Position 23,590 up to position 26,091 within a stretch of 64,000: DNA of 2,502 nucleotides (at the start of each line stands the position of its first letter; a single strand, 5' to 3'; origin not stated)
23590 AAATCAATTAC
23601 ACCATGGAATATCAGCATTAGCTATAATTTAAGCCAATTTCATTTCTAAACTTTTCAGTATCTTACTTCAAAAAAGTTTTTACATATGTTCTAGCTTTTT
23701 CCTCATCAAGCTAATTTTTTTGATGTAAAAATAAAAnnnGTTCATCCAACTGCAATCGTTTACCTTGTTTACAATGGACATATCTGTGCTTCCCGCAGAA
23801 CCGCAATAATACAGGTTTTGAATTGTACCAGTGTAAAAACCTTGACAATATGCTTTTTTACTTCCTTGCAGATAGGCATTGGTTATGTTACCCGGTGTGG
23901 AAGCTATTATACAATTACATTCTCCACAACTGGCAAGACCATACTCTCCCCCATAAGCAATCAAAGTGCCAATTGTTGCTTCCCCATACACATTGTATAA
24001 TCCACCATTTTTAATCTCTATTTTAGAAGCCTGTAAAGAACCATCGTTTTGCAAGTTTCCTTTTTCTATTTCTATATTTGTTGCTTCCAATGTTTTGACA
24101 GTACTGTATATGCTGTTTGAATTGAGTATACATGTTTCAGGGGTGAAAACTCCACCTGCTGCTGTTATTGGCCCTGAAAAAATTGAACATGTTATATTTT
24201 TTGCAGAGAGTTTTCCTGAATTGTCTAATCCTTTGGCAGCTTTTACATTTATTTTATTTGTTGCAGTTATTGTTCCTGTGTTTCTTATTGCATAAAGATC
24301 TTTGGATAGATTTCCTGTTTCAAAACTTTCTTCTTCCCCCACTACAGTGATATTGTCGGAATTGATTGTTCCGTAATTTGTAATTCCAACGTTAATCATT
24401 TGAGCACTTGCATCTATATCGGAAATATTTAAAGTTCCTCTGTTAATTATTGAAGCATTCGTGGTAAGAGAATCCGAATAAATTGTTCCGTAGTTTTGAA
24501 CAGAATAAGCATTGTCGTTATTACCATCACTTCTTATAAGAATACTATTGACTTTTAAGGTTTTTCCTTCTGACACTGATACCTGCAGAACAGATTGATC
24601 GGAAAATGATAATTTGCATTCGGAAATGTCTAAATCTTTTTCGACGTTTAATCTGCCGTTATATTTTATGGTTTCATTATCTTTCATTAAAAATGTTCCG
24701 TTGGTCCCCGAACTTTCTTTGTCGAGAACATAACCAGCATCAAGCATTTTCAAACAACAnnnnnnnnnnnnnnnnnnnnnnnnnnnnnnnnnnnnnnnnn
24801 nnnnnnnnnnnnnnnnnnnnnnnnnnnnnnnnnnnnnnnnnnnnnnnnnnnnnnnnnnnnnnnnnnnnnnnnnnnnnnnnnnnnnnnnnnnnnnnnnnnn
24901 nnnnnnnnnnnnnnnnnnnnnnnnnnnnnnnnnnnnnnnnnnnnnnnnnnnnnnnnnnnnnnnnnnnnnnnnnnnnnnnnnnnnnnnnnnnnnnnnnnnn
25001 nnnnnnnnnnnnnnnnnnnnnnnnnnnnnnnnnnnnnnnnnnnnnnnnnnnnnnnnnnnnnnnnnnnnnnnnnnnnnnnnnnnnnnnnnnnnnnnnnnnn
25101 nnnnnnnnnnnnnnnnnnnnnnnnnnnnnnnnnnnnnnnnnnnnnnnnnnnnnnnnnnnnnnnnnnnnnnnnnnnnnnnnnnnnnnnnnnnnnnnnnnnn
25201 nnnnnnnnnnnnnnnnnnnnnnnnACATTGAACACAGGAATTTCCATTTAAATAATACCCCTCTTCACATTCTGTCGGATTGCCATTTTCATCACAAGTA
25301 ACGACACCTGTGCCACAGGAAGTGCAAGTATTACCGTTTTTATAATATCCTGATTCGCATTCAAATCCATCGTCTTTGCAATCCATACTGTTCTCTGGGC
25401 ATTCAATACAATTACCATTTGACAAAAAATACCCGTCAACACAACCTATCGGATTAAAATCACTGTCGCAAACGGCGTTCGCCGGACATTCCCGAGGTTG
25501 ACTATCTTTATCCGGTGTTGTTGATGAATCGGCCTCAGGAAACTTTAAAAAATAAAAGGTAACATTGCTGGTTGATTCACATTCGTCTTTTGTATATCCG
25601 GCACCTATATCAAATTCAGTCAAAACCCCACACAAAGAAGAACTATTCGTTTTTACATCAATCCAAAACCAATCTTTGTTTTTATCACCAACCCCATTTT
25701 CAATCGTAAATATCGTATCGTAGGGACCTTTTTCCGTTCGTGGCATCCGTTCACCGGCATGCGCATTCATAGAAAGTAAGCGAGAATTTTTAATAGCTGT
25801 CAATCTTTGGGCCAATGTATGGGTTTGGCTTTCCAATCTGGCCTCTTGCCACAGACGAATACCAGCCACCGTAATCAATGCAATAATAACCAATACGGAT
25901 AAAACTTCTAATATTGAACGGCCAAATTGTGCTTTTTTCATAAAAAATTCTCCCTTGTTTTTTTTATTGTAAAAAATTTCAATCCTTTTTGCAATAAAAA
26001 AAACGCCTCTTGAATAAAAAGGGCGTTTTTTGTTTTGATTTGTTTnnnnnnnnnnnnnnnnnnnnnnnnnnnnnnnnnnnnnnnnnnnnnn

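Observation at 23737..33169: Divergently oriented paralogous giant pilin-like/Cys-rich/beta-helix genes bracket the rimP-nusA-ylxR-infB operon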

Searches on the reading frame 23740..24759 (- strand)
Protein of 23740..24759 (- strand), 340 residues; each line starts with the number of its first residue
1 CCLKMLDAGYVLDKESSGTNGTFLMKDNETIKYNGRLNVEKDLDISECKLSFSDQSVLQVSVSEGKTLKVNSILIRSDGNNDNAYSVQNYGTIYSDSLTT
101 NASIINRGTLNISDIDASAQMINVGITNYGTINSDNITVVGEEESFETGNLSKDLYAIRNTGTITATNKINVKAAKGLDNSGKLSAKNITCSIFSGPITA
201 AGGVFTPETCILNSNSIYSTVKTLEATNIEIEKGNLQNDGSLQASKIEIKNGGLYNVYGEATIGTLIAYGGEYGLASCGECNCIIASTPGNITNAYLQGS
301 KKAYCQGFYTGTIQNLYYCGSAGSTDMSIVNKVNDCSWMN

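Call 91: find_homologous_proteins(query=window:23740-24759:-, max_evalue=0.01)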
Query seq(340 aa): 1875 candidates shared short words with the query, none scored E <= 0.01.

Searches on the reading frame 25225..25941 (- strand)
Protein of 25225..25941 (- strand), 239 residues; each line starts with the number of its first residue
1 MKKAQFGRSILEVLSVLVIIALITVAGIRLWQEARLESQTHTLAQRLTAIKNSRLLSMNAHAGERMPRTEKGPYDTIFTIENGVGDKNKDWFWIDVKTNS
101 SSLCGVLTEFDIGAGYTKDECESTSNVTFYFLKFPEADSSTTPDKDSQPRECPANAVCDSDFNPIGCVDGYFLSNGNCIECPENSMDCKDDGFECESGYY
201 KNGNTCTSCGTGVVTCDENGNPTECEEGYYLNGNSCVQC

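Call 19: find_related_loci(query=A2, collection=genome_contigs, flank=10000)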
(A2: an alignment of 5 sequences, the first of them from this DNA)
Query A2 (239 aa) in genome_contigs; peptide patterns used: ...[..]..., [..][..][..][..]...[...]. (x = any residue, [..] = any of these).
252 stretches matched a pattern; 1 encode a relative of the query (tblastn E <= 1e-3); 1 distinct loci.
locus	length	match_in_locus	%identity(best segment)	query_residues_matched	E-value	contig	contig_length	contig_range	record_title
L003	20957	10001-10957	51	7-239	2e-80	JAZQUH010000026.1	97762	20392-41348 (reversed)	MAG: Alphaproteobacteria bacterium isolate T1900045181_TC20190177.MAGScoT_cleanbin_000009 SGB_5241_k141_500068, whole ge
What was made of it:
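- Tried and rejected: The narrower A2 found only the MAG already known (call 19).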

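Call 87: find_related_loci(query=A2, collection=metagenome_contigs, flank=8000)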
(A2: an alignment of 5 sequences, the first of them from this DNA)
Query A2 (239 aa) in metagenome_contigs; peptide patterns used: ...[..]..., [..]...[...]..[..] (x = any residue, [..] = any of these).
600 stretches matched a pattern, but none encodes a relative of the query by tblastn (E <= 1e-3).

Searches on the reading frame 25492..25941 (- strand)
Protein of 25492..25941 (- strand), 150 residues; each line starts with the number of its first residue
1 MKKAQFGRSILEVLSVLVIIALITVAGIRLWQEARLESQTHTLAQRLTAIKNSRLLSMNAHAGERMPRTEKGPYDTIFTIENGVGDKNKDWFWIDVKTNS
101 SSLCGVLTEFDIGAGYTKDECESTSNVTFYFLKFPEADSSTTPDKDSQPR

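Call 62: predict_structure(alignment_id=A6)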
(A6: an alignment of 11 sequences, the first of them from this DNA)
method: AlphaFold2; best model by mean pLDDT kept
length: 150 residues; sequences in the alignment: 11
mean_pLDDT: 90.0   pTM: 0.77
mean pLDDT of the five models: 90.0, 89.4, 88.8, 88.7, 88.6
residues with pLDDT >= 90: 111; 70-90: 31; 50-70: 7; < 50: 1
segments of 3 or more residues with pLDDT < 50: none
pLDDT, mean of each block of 10 residues (from residue 1): 60 88 92 91 95 91 91 95 93 95 92 92 94 89 90
secondary structure, 60 per line:
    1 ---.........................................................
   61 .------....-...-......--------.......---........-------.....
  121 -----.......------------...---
elements in order: H4-61 E68-71 E77-82 E91-97 H101-108 E116-120 E126-132
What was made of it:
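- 25492..25941 (-): A head module (aa 1-150): a long N-terminal helix followed by a small beta-sheet. AF2 head model: pLDDT 90, pTM 0.77, helix 4-61, strands 68-71, 77-82, 91-97, 116-120, 126-132 (call 62).
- On Type IV pilin / class III signal peptide: The AF2 head has pLDDT 90, helix 4-61 and five strands (call 62).
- A helix of about 55 residues plus a small sheet is the pilin lollipop layout (call 62).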

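Call 65: fold_search(model_id=the predicted structure, library=pdb)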
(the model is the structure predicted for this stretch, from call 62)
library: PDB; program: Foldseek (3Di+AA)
matches with E <= 10: 194; with E <= 0.001: 0
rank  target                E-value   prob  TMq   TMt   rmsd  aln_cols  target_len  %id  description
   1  2p9n_D                3.5e-02  0.98  0.42  0.24   5.2       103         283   16  Crystal Structure of bovine Arp2/3 complex co-crystallized with ADP (released 2007-05-29)
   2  8tah_D                5.1e-02  0.93  0.40  0.23   7.0       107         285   16  Cryo-EM structure of Cortactin-bound to Arp2/3 complex (released 2023-09-27)
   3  2p9s_D                5.7e-02  0.94  0.41  0.25   6.9       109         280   17  Structure of bovine Arp2/3 complex co-crystallized with ATP/Mg2+ (released 2007-05-29)
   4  6yw6_D                5.7e-02  0.90  0.40  0.23   7.3       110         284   14  Cryo-EM structure of the ARP2/3 1B5CL isoform complex. (released 2020-07-22)
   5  3dxm_D                6.5e-02  0.91  0.37  0.22   5.1        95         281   15  Structure of Bos taurus Arp2/3 Complex with Bound Inhibitor CK0993548 (released 2009-07-28)
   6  1k8k_D                7.3e-02  0.90  0.37  0.22   5.0        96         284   16  Crystal Structure of Arp2/3 Complex (released 2001-12-07)
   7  6dec_D                9.3e-02  0.72  0.35  0.21   8.0       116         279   14  Crystal structure of Bos taurus Arp2/3 complex binding with C-terminus of Homo sapiens SPIN90 (released 2018-10-24)
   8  1u2v_D                9.9e-02  0.93  0.40  0.24   4.3        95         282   16  Crystal structure of Arp2/3 complex with bound ADP and calcium (released 2004-11-09)
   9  6uhc_D                9.9e-02  0.80  0.37  0.22   6.2       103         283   13  CryoEM structure of human Arp2/3 complex with bound NPFs (released 2020-07-01)
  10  8p94_D                9.9e-02  0.75  0.35  0.20   7.7       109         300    8  Cryo-EM structure of cortactin stabilized Arp2/3-complex nucleated actin branches (released 2024-01-03)
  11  7t31_A                1.0e-01  0.96  0.44  0.16   4.2       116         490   12  X-ray Structure of Clostridiodies difficile PilW (released 2022-10-19)
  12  2p9i_D                1.2e-01  0.84  0.38  0.23   4.8        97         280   16  Crystal Structure of bovine Arp2/3 Complex co-crystallized with ADP and crosslinked with gluteraldehyde (released 2007-05-29)
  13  2p9k_D                1.3e-01  0.80  0.37  0.22   5.2        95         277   16  Crystal structure of bovine Arp2/3 complex co-crystallized with ATP and crosslinked with glutaraldehyde (released 2007-05-29)
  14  2p9p_D                1.4e-01  0.85  0.41  0.25   6.9       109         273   17  Crystal Structure of bovine Arp2/3 complex co-crystallized with ADP (released 2007-05-29)
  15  1tyq_D                1.9e-01  0.85  0.39  0.24   4.1        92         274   13  Crystal structure of Arp2/3 complex with bound ATP and calcium (released 2004-11-09)
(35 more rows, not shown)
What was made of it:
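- C. difficile minor pilin PilW is among the top Foldseek hits (TMq 0.44-0.48, call 65).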

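Call 67: search_protein_representatives(alignment_id=A6)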
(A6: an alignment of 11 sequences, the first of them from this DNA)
Query: 11 sequences, 150 profile positions. Proteins with E-value up to 0.001 (for the whole library): 100; up to 1e-10: 45; up to 1e-30: 10. The best 100 are listed.
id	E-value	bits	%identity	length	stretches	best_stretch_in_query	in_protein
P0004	6.2e-65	233.8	-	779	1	1-150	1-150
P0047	9.3e-65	233.2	-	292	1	1-150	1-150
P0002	5.9e-64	230.6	-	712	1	1-150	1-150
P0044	1.2e-61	223.1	-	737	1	1-150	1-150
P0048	3.0e-55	202.3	-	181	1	1-150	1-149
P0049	1.2e-54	200.4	-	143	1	1-134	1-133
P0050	2.9e-46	173.2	-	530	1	1-150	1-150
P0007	3.7e-39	150.1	-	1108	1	2-147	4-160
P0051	7.0e-35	136.2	-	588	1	3-149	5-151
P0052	1.6e-33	131.9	-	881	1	1-149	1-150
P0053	6.2e-28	113.7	-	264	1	2-145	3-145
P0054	1.9e-26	108.8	-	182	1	1-138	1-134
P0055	5.1e-26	107.5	-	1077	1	11-149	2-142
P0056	1.1e-25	106.4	-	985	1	1-149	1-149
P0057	3.8e-25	104.6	-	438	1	4-150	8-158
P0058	4.7e-25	104.3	-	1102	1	3-149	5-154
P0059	1.5e-24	102.7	-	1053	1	3-140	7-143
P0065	1.2e-16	77.0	-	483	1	5-138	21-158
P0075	1.0e-12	64.3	-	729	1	2-110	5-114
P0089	2.6e-10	56.5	-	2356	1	2-113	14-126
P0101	1.9e-08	50.4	-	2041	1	2-139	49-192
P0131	9.7e-05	38.4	-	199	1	1-147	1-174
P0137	4.2e-04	36.3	-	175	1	4-97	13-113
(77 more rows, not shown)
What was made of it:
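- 25492..25941 (-): The head profile finds 100 representative proteins, always with the head at the N-terminus (call 67).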

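Call 69: list_cluster_members(proteins=[P0052, P0056, P0058, P0059, P0089, P0101, P0131, P0137, P0065, P0075])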
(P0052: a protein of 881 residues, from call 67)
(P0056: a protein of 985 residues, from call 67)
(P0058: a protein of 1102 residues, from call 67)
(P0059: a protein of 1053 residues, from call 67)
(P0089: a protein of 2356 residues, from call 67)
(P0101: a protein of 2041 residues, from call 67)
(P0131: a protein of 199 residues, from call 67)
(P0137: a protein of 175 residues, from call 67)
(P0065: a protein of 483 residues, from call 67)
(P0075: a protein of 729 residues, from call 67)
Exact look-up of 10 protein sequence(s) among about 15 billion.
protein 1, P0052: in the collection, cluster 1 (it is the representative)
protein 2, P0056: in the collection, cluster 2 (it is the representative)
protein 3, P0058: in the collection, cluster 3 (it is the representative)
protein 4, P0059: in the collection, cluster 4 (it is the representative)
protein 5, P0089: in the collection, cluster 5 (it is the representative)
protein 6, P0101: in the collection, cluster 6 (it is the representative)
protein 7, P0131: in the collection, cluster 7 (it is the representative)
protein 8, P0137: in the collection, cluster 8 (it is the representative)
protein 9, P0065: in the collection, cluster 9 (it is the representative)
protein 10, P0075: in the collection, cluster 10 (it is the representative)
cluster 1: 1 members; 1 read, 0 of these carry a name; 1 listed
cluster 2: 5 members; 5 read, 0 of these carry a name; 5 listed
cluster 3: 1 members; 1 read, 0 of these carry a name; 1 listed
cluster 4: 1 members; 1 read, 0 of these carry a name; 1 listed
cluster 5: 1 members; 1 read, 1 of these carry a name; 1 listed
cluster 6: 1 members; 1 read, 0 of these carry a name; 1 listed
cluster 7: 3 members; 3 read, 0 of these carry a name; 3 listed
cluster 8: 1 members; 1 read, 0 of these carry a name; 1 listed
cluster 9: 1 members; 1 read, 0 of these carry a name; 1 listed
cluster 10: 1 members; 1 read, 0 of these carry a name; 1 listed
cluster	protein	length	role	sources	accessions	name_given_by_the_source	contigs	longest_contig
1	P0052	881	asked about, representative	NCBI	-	-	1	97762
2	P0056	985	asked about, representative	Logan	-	-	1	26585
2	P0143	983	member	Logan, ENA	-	-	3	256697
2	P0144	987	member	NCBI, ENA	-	-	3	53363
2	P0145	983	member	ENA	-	-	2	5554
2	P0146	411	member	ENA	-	-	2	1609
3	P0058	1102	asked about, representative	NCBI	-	-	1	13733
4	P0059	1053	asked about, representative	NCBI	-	-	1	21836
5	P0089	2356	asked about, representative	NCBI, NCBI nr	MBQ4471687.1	MAG: hypothetical protein II942_00350, partial [Alphaproteobacteria bacterium] | hypothetical protein [Alphaproteobacteria bacterium]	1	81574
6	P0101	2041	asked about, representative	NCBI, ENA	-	-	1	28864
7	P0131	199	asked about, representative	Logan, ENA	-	-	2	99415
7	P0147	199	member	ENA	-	-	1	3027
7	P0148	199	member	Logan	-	-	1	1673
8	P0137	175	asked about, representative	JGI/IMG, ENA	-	-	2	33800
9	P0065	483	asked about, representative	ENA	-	-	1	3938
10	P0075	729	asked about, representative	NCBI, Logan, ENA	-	-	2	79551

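Call 70: find_encoding_contigs(protein=P0131, flank=10000, max_places=2)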
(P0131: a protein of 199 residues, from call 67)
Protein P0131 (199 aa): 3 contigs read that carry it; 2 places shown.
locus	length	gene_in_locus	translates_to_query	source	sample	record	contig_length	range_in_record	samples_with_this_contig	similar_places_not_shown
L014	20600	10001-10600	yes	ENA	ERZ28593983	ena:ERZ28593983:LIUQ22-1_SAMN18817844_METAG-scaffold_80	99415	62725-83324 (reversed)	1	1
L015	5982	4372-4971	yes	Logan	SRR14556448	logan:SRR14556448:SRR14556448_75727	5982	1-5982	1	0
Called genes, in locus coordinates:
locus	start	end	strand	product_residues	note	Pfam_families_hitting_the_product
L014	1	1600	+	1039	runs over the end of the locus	PF00873:ACR_tran, PF03176:MMPL, PF02355:SecD_SecF_C (faint)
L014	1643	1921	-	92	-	-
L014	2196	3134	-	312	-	PF07549:Sec_GG, PF02355:SecD_SecF_C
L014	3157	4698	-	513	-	PF21760:SecD_1st, PF22599:SecDF_P1_head, PF00873:ACR_tran, PF02355:SecD_SecF_C, PF03176:MMPL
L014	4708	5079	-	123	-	PF02699:YajC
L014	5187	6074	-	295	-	PF01476:LysM, PF23473:LysM3_LYK4_5 (faint), PF01476:LysM, PF01551:Peptidase_M23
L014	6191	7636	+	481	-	PF19295:SufBD_N, PF01458:SUFBD_core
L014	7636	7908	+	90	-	-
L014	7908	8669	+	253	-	PF00005:ABC_tran, PF02463:SMC_N (faint)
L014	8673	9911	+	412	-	PF19295:SufBD_N, PF01458:SUFBD_core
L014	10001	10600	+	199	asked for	-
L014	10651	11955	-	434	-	PF02885:Glycos_trans_3N, PF00591:Glycos_transf_3, PF07831:PYNP_C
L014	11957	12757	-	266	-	PF01048:PNP_UDP_1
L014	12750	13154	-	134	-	PF00383:dCMP_cyt_deam_1, PF08211:dCMP_cyt_deam_2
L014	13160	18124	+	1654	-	PF05170:AsmA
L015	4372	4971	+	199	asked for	-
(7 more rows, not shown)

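Call 82: search_solved_structures(query=A6, max_evalue=10)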
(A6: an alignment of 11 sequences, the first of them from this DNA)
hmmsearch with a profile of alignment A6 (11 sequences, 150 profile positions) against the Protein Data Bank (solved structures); distinct sequences matched with E-value up to 10: 5.
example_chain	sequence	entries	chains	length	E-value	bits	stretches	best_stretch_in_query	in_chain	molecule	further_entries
7tgg_A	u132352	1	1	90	0.31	14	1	4-55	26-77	Geopilin domain 1 protein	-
7t8o_A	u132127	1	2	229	0.84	12.6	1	94-132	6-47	Lmo0753 protein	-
2m7g_A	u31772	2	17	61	1.1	12.2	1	10-55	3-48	Geopilin domain 1 protein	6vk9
8p91_A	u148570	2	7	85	1.2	12.1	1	26-63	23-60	RNA-binding protein Hfq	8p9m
4mml_A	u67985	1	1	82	1.2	12.1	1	26-62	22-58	Protein hfq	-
